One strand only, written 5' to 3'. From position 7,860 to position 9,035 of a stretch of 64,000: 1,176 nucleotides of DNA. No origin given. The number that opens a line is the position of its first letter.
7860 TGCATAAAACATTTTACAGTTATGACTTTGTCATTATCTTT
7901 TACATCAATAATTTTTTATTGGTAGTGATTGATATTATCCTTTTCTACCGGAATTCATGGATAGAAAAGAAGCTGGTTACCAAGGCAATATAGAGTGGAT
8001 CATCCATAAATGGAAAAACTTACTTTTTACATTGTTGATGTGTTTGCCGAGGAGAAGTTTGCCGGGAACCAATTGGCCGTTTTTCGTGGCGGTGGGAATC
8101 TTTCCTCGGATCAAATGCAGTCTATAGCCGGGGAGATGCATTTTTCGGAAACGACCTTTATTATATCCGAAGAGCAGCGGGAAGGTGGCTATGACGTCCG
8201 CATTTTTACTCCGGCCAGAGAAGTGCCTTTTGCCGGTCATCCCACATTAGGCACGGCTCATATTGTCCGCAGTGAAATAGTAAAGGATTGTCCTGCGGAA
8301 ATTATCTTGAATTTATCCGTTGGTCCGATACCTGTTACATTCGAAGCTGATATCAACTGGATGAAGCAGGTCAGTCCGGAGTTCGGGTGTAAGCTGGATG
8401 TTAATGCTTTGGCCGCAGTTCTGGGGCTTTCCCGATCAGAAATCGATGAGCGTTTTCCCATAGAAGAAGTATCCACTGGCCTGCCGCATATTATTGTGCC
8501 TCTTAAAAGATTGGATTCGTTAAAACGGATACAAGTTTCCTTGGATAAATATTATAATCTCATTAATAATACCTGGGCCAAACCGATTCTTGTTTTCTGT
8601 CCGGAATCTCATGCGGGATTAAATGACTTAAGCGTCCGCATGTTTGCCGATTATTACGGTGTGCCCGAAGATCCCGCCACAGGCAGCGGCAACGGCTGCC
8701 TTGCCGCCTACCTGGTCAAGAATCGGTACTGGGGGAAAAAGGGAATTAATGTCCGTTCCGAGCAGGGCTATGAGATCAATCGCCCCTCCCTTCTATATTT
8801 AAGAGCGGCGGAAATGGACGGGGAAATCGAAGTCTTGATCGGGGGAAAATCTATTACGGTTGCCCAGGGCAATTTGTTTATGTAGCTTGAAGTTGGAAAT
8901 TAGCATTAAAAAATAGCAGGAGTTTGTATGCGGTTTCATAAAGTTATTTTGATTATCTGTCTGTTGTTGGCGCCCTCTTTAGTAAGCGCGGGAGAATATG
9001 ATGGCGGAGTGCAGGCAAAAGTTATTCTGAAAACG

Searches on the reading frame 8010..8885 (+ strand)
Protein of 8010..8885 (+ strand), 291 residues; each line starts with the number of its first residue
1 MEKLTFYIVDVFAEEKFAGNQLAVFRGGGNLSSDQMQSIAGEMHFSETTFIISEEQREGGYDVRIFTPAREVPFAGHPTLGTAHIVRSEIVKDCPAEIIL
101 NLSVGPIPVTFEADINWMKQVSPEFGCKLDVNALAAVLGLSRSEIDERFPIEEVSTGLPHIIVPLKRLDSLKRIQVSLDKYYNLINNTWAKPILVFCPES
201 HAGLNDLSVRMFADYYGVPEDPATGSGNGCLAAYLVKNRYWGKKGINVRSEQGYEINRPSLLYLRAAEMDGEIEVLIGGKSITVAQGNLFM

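Call 3: search_protein_families(library=pfam, proteins=[window:8010-8885:+], max_evalue=0.01)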
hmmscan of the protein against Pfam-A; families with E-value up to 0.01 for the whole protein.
window:8010-8885:+ (291 aa): 1 family
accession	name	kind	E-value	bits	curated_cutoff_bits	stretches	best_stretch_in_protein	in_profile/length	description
PF02567.21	PhzC-PhzF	-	3.2e-56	191.4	27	1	9-287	1-281/281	Phenazine biosynthesis-like protein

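Call 4: search_protein_families(library=ncbifam, proteins=[window:8010-8885:+], max_evalue=0.01)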
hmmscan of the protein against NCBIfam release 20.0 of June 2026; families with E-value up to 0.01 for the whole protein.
window:8010-8885:+ (291 aa): 2 families
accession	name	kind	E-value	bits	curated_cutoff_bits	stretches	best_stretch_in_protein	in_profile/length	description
TIGR00654.1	PhzF_family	subfamily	1.5e-63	215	76.2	1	4-289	3-296/298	PhzF family phenazine biosynthesis isomerase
NF007625.0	PRK10281.1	equivalog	1.7e-43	148.9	386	1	3-286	2-294/301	PhzF family isomerase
